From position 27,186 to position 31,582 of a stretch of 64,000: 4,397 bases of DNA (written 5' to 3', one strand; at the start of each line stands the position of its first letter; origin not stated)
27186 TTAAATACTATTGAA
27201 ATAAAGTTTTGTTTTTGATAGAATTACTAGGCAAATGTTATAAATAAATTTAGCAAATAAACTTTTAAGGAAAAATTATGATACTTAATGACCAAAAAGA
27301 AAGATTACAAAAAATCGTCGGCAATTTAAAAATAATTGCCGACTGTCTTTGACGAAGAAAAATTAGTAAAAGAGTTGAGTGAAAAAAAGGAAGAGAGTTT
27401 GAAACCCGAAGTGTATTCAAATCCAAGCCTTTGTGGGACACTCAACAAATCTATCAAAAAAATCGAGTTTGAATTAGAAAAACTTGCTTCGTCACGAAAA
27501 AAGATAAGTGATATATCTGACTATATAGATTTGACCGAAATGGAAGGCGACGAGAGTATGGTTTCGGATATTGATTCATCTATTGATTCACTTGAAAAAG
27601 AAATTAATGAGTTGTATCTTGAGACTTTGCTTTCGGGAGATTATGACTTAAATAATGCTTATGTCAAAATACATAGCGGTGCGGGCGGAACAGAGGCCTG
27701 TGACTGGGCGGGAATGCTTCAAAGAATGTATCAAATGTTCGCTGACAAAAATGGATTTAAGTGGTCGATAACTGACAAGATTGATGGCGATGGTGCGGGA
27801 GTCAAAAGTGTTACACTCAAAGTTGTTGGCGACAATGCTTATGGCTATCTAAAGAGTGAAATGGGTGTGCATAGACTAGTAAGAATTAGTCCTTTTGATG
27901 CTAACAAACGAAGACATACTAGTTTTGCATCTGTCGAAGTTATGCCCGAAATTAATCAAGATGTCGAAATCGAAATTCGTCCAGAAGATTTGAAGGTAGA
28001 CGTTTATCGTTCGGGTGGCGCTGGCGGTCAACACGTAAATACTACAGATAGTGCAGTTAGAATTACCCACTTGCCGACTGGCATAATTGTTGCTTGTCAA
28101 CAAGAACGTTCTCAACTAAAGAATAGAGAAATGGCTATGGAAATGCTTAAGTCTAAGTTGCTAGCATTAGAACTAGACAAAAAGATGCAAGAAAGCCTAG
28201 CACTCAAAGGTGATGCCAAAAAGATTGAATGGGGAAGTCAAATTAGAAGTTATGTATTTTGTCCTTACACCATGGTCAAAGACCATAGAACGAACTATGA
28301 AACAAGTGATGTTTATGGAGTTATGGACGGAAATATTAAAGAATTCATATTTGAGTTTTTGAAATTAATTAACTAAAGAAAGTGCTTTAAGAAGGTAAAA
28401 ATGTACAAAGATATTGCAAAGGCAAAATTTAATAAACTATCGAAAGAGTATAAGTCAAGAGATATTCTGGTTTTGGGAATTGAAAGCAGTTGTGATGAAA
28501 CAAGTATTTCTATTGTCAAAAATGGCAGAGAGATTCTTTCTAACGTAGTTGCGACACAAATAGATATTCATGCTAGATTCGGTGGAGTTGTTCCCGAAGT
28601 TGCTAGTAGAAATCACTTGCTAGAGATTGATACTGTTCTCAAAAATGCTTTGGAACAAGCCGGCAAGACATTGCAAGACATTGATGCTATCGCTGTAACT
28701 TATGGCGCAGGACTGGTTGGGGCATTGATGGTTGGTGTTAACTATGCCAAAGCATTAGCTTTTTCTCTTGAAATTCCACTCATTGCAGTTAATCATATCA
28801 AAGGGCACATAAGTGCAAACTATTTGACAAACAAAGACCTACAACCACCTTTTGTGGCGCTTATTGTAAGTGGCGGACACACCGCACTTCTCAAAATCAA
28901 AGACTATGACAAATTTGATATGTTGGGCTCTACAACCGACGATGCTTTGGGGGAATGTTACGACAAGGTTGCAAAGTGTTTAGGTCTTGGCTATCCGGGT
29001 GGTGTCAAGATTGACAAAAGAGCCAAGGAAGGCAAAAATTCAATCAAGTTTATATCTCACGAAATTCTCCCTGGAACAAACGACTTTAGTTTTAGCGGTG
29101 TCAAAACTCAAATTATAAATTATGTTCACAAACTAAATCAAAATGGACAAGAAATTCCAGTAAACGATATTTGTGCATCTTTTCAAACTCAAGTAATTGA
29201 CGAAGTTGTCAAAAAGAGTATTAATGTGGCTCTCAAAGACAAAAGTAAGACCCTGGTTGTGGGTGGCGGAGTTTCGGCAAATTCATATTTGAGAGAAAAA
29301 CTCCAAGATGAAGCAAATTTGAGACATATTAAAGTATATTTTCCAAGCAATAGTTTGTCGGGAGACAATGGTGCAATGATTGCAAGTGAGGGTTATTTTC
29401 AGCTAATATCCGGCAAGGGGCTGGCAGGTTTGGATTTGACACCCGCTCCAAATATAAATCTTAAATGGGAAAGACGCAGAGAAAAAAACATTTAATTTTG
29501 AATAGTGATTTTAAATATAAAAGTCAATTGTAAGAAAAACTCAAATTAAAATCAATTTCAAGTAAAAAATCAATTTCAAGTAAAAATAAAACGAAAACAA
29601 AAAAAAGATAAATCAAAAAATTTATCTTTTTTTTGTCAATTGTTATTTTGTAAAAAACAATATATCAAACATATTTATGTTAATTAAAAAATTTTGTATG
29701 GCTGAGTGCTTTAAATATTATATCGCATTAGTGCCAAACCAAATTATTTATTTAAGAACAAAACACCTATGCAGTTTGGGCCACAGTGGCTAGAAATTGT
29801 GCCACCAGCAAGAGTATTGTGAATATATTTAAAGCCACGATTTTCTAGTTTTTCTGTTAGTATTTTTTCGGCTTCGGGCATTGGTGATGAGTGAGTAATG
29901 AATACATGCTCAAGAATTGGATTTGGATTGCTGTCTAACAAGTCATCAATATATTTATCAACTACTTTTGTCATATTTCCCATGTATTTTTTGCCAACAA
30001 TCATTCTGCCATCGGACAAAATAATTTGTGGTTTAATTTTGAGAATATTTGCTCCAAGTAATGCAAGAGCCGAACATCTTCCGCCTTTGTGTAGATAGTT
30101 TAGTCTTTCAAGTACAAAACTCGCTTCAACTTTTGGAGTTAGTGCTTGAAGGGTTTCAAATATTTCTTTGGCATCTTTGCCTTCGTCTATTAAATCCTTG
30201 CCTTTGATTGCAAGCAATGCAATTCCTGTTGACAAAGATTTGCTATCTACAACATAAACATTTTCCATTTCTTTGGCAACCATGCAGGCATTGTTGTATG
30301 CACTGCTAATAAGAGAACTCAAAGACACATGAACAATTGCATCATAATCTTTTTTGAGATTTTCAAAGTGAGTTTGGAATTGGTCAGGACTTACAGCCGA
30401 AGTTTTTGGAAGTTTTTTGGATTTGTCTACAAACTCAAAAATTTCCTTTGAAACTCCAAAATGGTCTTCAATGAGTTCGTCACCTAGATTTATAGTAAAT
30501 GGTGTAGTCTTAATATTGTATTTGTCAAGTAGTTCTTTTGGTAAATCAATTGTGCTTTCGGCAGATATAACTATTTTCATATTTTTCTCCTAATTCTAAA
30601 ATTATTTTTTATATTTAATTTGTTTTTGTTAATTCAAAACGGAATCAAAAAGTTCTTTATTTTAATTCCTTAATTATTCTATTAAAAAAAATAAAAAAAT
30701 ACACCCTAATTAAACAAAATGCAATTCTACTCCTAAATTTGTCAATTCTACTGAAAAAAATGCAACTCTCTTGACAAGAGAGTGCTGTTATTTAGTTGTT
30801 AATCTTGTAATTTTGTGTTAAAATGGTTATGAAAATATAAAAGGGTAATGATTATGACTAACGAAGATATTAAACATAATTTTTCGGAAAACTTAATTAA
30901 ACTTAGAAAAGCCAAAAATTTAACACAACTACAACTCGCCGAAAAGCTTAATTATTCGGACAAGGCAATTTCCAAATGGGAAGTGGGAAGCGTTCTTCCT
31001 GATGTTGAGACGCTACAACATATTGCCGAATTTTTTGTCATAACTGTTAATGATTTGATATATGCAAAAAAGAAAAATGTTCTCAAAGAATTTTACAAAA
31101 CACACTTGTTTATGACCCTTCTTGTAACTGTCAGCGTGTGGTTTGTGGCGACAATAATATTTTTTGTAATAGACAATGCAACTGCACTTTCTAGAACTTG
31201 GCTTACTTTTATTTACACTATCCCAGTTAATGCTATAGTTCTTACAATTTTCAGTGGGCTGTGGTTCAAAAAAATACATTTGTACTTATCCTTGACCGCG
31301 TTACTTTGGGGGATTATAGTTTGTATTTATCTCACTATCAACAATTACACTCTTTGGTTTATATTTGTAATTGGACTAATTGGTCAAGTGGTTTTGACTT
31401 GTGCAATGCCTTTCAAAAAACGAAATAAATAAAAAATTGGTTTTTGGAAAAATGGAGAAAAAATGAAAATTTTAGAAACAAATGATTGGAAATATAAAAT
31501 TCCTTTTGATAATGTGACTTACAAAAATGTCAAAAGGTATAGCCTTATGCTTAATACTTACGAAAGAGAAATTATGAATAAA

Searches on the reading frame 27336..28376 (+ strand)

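Call 7: search_protein_families(library=pfam, proteins=[window:27336-28376:+], max_evalue=0.01)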
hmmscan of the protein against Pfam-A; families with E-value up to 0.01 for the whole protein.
window:27336-28376:+ (346 aa): 2 families
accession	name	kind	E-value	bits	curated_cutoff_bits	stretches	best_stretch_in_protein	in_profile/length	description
PF03462.23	PCRF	-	1.3e-51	175.7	24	1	12-200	3-194/194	PCRF domain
PF00472.26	RF-1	-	4.2e-43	146.4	35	1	209-318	2-116/116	RF-1 domain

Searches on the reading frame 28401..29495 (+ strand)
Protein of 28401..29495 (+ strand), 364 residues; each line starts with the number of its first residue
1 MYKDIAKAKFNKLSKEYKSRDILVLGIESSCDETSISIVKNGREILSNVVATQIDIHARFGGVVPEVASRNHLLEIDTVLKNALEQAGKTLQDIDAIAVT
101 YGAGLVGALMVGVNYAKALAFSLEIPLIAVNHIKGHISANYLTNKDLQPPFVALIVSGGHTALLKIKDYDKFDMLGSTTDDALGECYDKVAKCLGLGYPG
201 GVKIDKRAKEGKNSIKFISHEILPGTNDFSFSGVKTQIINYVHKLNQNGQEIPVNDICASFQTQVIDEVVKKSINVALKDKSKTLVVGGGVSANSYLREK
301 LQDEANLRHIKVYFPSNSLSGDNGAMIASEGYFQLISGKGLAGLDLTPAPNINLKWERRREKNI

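Call 7: search_protein_families(library=pfam, proteins=[window:28401-29495:+], max_evalue=0.01)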
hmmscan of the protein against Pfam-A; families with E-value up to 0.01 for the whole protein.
window:28401-29495:+ (364 aa): 4 families
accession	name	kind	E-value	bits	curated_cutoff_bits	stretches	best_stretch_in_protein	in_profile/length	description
PF00814.31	TsaD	-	1.3e-90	304.1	24.8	1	44-328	1-263/264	tRNA N6-adenosine threonylcarbamoyltransferase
PF22521.2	HypF_C_2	-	4.3e-08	33.7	27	1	245-324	156-236/241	Carbamoyltransferase, Kae1-like Domain, second subdomain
PF02543.21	Carbam_trans_N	-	0.00042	20.3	24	1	245-316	264-334/346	Carbamoyltransferase N-terminus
PF01869.26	BcrAD_BadFG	-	0.0072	16.3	31.5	0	63-104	31-73/271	BadF/BadG/BcrA/BcrD ATPase family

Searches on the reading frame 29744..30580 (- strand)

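Call 7: search_protein_families(library=pfam, proteins=[window:29744-30580:-], max_evalue=0.01)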
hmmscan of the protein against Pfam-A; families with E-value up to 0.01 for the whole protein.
window:29744-30580:- (278 aa): 2 families
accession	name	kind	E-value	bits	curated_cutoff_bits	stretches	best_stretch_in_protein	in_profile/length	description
PF02645.21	DegV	-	3.1e-58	197.8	27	1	2-277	1-279/280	Uncharacterised protein, DegV family COG1307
PF13684.11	FakA-like_C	-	6.5e-07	29.4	23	1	70-212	36-164/216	Fatty acid kinase subunit A-like, C-terminal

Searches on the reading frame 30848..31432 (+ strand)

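Call 7: search_protein_families(library=pfam, proteins=[window:30848-31432:+], max_evalue=0.01)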
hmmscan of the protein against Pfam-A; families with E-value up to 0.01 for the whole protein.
window:30848-31432:+ (194 aa): 4 families
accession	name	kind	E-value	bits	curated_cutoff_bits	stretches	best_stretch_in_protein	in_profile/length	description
PF01381.28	HTH_3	-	5.8e-12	45.9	23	1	17-63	2-48/55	Helix-turn-helix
PF12844.13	HTH_19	-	3e-08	33.9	30.2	1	14-71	2-59/64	Helix-turn-helix domain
PF13560.12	HTH_31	-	4.1e-05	24.2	27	1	18-62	8-53/64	Helix-turn-helix domain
PF13443.12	HTH_26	-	0.00037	21.1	22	1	15-74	1-61/63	Cro/C1-type HTH DNA-binding domain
